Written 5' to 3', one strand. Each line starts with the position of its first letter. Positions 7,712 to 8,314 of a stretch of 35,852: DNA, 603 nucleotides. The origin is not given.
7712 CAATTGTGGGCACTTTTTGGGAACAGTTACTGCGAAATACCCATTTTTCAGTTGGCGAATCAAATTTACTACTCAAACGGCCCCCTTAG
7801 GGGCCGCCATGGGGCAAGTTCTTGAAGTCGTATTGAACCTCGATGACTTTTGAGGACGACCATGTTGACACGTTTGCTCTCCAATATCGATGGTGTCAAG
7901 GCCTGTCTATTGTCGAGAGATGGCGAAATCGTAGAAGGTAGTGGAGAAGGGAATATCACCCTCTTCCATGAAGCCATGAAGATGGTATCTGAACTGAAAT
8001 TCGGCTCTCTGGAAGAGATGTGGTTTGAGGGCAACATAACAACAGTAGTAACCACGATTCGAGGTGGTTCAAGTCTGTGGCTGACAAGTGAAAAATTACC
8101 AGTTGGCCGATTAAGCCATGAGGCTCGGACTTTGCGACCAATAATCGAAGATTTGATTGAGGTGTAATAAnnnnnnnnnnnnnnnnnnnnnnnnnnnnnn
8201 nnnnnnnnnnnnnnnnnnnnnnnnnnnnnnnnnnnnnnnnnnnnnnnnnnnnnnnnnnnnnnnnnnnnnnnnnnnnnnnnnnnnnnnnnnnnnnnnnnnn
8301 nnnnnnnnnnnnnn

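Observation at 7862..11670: Roadblock/LC7 gene coupled to a 1076-aa coiled-coil protein and a 2-TM protein, with no GTPase: candidate uncharacterised archaeal polarity/scaffold module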

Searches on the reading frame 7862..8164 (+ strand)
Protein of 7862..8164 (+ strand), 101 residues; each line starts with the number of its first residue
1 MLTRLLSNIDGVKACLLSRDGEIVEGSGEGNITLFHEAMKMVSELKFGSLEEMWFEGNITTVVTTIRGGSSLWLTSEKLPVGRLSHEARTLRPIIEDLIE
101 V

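Call 4: search_protein_families(library=pfam, proteins=[window:7862-8164:+], max_evalue=0.1)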
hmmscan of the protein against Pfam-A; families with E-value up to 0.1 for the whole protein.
window:7862-8164:+ (101 aa): 0 families

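Call 6: find_homologous_proteins(query=window:7862-8164:+, max_evalue=0.001)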
Query window:7862-8164:+ (101 aa): 74 proteins with E <= 0.001 among 76 candidates.
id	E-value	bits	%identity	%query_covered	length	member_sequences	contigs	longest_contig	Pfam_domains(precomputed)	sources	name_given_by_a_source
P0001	1.0e-57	210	99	100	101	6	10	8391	-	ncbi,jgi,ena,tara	tara:strand:+ start:656 stop:961 length:306 start_codon:yes stop_codon:yes gene_type:complete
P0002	6.8e-51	188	87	100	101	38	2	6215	-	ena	-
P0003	9.4e-51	188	86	100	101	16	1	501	-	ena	-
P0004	9.6e-51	188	89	100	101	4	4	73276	-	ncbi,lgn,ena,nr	ncbi:MAG: hypothetical protein VYA86_02635 [Candidatus Thermoplasmatota archaeon]|nr:hypothetical pr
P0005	1.4e-49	184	86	100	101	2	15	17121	-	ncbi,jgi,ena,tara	jgi:hypothetical protein|tara:strand:+ start:141 stop:446 length:306 start_codon:yes stop_codon:yes 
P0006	3.9e-48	179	83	100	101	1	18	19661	-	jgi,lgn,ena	-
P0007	5.5e-48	179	85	100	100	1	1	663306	-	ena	-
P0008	1.1e-46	174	82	100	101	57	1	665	-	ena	-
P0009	2.8e-46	173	81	100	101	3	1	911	-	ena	-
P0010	6.6e-46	172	80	100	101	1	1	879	-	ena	-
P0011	1.8e-44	167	79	100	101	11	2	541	-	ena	-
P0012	3.8e-43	163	74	100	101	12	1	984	-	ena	-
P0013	2.9e-42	160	74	100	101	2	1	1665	-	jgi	-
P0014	9.6e-42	159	76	100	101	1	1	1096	-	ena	-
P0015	1.3e-41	158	72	100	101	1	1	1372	-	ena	-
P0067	5.7e-23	99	51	100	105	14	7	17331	-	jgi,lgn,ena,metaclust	jgi:predicted regulator of Ras-like GTPase activity (Roadblock/LC7/MglB family)|metaclust:\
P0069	2.5e-21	93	55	100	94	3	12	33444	-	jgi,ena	jgi:hypothetical protein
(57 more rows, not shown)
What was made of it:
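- JGI labels one A ortholog 'regulator of Ras-like GTPase activity' (call 6).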

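Call 7: search_solved_structures(query=window:7862-8164:+, max_evalue=10, show_alignments=2)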
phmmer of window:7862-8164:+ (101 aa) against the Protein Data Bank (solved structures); distinct sequences matched with E-value up to 10: 13.
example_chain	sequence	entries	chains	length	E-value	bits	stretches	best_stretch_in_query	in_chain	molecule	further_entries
7aih_BI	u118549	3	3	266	0.086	16.2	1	16-80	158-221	Peptidyl-prolyl cis-trans isomerase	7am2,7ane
8dn9_A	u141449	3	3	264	0.38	14.1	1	51-97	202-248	29 kDa antigen cfp29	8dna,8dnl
5k1c_B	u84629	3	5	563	0.42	13.9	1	2-36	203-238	WD repeat-containing protein 48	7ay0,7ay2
9n9y_A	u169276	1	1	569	0.43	13.9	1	2-36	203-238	WD repeat-containing protein 48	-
5l8e_A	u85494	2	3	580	0.45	13.8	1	2-36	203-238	WD repeat-containing protein 48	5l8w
5cvl_A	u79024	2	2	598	0.48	13.8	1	2-36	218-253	WD repeat-containing protein 48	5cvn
6jlq_B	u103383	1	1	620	0.51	13.7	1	2-36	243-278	WD repeat-containing protein 48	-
5ce8_A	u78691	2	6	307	0.54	13.6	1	13-56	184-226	Branched-chain amino acid aminotransferase | Branched-chain-amino-acid aminotransferase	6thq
5k1a_B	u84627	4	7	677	0.62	13.4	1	2-36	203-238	WD repeat-containing protein 48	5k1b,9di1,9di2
9ebs_D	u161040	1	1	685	0.64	13.4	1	2-36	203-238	WD repeat-containing protein 48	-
7ay1_E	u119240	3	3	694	0.65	13.3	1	2-36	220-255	WD repeat-containing protein 48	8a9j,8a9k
5cvo_A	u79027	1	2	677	0.67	13.3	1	2-36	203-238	WD repeat-containing protein 48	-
9hnw_B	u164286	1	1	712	0.69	13.3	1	2-36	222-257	WD repeat-containing protein 48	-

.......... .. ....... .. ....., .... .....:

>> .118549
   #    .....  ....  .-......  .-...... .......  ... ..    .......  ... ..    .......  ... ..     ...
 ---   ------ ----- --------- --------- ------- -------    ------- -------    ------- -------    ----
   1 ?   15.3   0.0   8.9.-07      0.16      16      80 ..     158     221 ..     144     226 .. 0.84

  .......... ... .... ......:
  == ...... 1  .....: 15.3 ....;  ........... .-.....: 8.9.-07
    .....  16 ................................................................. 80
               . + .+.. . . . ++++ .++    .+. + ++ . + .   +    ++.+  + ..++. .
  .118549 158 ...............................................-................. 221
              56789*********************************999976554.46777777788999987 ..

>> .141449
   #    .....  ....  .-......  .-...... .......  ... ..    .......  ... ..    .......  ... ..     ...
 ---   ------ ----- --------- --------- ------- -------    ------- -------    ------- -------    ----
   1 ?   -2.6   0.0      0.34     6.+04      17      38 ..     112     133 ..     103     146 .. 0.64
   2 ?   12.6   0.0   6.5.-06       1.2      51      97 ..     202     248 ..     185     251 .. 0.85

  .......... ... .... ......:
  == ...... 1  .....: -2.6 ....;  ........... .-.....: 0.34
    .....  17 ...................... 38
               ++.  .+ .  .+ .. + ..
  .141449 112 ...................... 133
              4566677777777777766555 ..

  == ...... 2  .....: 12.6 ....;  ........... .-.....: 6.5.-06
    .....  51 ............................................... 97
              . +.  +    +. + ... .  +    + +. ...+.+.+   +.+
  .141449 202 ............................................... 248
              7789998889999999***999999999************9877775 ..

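Call 11: search_solved_structures(query=A1, max_evalue=10, show_alignments=3)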
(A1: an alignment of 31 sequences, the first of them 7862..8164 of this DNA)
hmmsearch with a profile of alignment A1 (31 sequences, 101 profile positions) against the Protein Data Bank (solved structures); distinct sequences matched with E-value up to 10: 3.
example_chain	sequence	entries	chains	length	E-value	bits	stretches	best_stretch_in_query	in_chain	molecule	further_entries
6gkx_A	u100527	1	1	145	0.25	14.9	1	10-42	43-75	Putative phage XkdM-like protein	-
8v3t_a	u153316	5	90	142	0.26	14.9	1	10-42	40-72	Tube (CD1364)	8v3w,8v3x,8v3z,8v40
8dn9_A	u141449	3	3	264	0.46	14.1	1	52-95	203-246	29 kDa antigen cfp29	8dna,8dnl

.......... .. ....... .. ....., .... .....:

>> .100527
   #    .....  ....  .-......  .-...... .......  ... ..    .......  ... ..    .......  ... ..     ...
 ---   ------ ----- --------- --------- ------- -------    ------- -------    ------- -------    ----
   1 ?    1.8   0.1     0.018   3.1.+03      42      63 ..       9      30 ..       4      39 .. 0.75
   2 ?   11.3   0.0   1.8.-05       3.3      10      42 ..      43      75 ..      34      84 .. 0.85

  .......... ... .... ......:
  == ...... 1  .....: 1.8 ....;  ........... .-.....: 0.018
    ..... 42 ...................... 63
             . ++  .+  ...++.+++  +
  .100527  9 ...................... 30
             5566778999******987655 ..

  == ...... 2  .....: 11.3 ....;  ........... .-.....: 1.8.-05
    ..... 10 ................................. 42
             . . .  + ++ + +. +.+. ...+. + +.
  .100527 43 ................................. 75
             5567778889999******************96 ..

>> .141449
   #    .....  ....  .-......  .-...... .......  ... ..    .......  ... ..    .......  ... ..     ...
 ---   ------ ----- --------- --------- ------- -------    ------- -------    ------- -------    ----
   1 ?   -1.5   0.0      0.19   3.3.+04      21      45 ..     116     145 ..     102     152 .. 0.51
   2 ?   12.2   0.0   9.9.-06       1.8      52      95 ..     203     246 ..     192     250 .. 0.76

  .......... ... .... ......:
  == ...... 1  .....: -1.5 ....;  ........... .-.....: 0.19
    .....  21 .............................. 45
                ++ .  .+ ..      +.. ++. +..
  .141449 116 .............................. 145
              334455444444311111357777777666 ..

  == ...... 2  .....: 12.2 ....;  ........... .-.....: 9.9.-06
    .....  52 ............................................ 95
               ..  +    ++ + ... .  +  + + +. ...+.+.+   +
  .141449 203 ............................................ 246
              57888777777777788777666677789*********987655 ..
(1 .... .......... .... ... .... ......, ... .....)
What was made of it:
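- On Roadblock/LC7 (Pfam PF03259 Robl_LC7): protein A: A profile against PDB sequences finds nothing (call 11).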

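Call 12: search_protein_families(library=pfam, alignment_id=A1, max_evalue=1)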
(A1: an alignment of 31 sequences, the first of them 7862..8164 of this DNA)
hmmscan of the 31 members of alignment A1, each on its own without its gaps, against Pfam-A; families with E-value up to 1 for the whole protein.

A. member 1, window:7862-8164:+ (101 aa): 0 families

B. families by the number of members that match (of 31 scanned): 4 families
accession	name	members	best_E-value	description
PF23409.1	Beta-prop_EML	4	0.02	Echinoderm microtubule-associated protein first beta-propeller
PF23266.1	VPS11_N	3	0.087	VPS11-like, N-terminal beta-propeller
PF24797.1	Beta-prop_WDR35_TULP_N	2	0.049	WDR35/TULP4 N-terminal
PF23130.1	IcmW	1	0.038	IcmW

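Call 14: find_encoding_contigs(protein=P0067, flank=10000, max_places=3)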
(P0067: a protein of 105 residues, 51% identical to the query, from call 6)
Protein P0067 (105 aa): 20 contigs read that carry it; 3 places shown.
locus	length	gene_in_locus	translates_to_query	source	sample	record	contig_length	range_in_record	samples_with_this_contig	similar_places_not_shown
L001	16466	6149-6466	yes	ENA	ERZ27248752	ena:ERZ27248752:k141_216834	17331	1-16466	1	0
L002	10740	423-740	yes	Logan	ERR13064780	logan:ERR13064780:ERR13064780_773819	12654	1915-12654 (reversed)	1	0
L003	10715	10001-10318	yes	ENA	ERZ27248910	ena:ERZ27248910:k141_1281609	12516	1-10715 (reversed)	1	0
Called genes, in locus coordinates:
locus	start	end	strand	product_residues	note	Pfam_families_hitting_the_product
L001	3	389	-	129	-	?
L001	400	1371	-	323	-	PF00288:GHMP_kinases_N, PF08544:GHMP_kinases_C (weak)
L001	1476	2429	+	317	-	PF02729:OTCace_N, PF00185:OTCace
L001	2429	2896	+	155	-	PF01948:PyrI, PF02748:PyrI_C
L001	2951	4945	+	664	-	PF08309:LVIVD (faint)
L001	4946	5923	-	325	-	PF22082:TtuA_LIM_N, PF01171:ATP_bind_3 (weak), PF16503:zn-ribbon_14 (weak)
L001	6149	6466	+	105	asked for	-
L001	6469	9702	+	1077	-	-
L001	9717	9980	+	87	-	-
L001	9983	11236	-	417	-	-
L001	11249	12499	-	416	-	PF01882:DUF58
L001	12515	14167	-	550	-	PF14258:DUF4350 (faint)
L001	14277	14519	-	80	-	PF05239:PRC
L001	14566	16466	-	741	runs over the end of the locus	PF02359:CDC48_N, PF07726:AAA_3 (faint), PF02933:CDC48_2 (weak), PF00004:AAA, PF05496:RuvB_N (weak), PF17862:AAA_lid_3, PF00004:AAA, PF17862:AAA_lid_3, +21 more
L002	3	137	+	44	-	?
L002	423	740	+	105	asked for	-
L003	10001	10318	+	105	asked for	-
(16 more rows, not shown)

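Call 15: find_encoding_contigs(protein=P0069, flank=10000, max_places=3)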
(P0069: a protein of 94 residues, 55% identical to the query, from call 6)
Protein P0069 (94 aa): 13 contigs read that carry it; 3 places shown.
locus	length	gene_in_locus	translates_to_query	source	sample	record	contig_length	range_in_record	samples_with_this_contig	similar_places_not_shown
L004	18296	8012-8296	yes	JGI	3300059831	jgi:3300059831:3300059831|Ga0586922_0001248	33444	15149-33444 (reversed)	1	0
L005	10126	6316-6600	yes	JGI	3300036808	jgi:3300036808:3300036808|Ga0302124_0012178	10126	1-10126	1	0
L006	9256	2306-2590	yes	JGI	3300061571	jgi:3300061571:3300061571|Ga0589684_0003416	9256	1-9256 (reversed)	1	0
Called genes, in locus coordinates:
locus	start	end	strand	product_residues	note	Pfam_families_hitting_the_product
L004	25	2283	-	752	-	-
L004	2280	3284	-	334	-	PF00288:GHMP_kinases_N, PF08544:GHMP_kinases_C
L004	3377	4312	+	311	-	PF02729:OTCace_N, PF00185:OTCace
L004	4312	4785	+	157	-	PF01948:PyrI, PF02748:PyrI_C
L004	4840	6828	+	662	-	PF08309:LVIVD (faint)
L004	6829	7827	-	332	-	PF22082:TtuA_LIM_N (weak), PF01171:ATP_bind_3 (weak)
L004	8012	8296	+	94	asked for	-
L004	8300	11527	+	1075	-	-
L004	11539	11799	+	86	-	-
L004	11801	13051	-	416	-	-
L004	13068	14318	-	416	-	PF01882:DUF58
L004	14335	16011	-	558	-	PF14258:DUF4350 (faint)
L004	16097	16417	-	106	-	PF05239:PRC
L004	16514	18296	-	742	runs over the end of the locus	PF02359:CDC48_N, PF02933:CDC48_2 (weak), PF05496:RuvB_N (weak), PF00004:AAA, PF13191:AAA_16 (weak), PF17862:AAA_lid_3, PF00004:AAA, PF17862:AAA_lid_3, +16 more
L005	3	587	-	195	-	?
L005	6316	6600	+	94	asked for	-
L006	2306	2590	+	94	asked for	-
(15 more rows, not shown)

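Call 16: predict_structure(alignment_id=A1)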
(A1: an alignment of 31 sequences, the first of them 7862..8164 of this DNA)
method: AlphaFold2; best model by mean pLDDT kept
length: 101 residues; sequences in the alignment: 31
mean_pLDDT: 93.6   pTM: 0.85
mean pLDDT of the five models: 93.6, 92.9, 92.0, 91.7, 91.6
residues with pLDDT >= 90: 90; 70-90: 9; 50-70: 2; < 50: 0
segments of 3 or more residues with pLDDT < 50: none
pLDDT, mean of each block of 10 residues (from residue 1): 91 96 92 95 93 95 94 97 97 90 54
secondary structure, 60 per line:
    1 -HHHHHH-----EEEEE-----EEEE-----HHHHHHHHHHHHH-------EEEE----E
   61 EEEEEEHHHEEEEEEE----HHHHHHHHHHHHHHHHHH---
elements in order: H2-7 E13-17 E23-26 H32-44 E52-55 E60-66 E70-76 H81-98
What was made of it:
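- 7862..8167 (+): Gene A: a 101-aa divergent Roadblock/LC7-fold protein of the 'full RB' type with a C-terminal helix. The AF2 model has pLDDT 93.6 and an alpha-beta-beta-alpha-beta-beta-beta-alpha topology (call 16).
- On Roadblock/LC7 superfamily (fold level): protein A: The AF2 model has pLDDT 93.6 (call 16).
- Closest known: Dynein light chain Roadblock/LC7 on the intermediate chain. Different: A keeps that helix (H81-98; call 16), which makes it an MglB/LAMTOR2-type 'full' Roadblock domain.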

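Call 19: fold_search(model_id=the predicted structure, library=pdb)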
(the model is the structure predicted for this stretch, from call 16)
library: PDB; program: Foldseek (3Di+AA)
matches with E <= 10: 1127; with E <= 0.001: 69
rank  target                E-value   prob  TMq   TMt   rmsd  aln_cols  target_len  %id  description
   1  5y3a_B                5.9e-06  1.00  0.80  0.72   3.0       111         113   20  Crystal structure of Ragulator complex (p18 49-161) (released 2017-12-27)
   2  5y3a_G                8.0e-06  1.00  0.77  0.71   3.2       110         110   19  Crystal structure of Ragulator complex (p18 49-161) (released 2017-12-27)
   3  5x6u_B                1.1e-05  1.00  0.71  0.63   3.6       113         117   18  Crystal structure of human heteropentameric complex (released 2017-12-06)
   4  6ehr_B                1.5e-05  1.00  0.73  0.61   3.4       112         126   20  The crystal structure of the human LAMTOR-RagA CTD-RagC CTD complex (released 2017-10-04)
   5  1veu_B                2.1e-05  1.00  0.79  0.66   3.0       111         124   21  Crystal structure of the p14/MP1 complex at 2.15 A resolution (released 2004-08-03)
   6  7f8m_B                2.3e-05  1.00  0.80  0.68   3.1       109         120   18  Roadblock from Thorarchaeota SMTZ1-45 (released 2022-07-13)
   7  9jue_B                2.4e-05  1.00  0.77  0.65   3.5       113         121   17  Roadblock3 homodimer structure from Candidatus Prometheoarchaeum syntrophicum strain MK-D1 (released 2024-10-16)
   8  5y39_G                3.1e-05  1.00  0.84  0.74   3.1       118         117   20  Crystal structure of Ragulator complex (p18 76-145) (released 2017-12-06)
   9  7t3b_G                3.1e-05  1.00  0.75  0.62   3.4       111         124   21  GATOR1-RAG-RAGULATOR - GAP Complex (released 2022-04-06)
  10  6b9x_B                3.1e-05  1.00  0.73  0.60   3.3       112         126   20  Crystal structure of Ragulator (released 2017-11-08)
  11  5x6v_B                3.3e-05  1.00  0.74  0.61   3.5       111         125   20  Crystal structure of human heteroheptameric complex (released 2017-12-06)
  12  1vet_B                4.2e-05  1.00  0.72  0.63   3.3       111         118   22  Crystal Structure of p14/MP1 at 1.9 A resolution (released 2004-08-03)
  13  9jue_F                4.7e-05  1.00  0.75  0.65   3.5       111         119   17  Roadblock3 homodimer structure from Candidatus Prometheoarchaeum syntrophicum strain MK-D1 (released 2024-10-16)
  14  9jue_E                4.7e-05  1.00  0.75  0.65   3.6       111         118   17  Roadblock3 homodimer structure from Candidatus Prometheoarchaeum syntrophicum strain MK-D1 (released 2024-10-16)
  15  5yk3_G                5.0e-05  1.00  0.77  0.65   3.3       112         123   20  human Ragulator complex (released 2019-01-23)
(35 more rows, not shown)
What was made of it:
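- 7862..8167 (+): The Foldseek top 50 are all Roadblock proteins, with probability 1.0 and TM 0.6-0.84 (call 19).
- On Roadblock/LC7 superfamily (fold level): protein A: The Foldseek PDB top 50 are all Roadblock proteins (LAMTOR2/3, Asgard Roadblocks, MglB), with probability 1.0 and TM 0.6-0.84 (call 19).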

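Call 51: search_protein_families(library=ncbifam, proteins=[window:7862-8164:+], max_evalue=0.1)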
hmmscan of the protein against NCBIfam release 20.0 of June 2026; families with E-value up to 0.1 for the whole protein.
window:7862-8164:+ (101 aa): 0 families
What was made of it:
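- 7862..8167 (+): There is no Pfam, NCBIfam or PDB-sequence hit (calls 4, 7, 11, 12, 51).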

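Call 66: search_protein_families(library=pfam, proteins=[P0067, P0069], max_evalue=1)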
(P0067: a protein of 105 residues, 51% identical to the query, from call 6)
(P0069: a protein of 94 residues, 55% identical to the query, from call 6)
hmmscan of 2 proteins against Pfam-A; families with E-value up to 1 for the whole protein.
P0067 (105 aa): 0 families

P0069 (94 aa): 1 family
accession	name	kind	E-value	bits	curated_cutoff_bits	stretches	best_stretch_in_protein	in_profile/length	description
PF23130.1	IcmW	-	0.038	14.6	27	1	2-67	13-80/144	IcmW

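Call 93: search_protein_families(library=padloc, proteins=[window:7862-8164:+], max_evalue=0.01)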
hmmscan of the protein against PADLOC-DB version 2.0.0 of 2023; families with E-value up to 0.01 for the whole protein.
window:7862-8164:+ (101 aa): 0 families
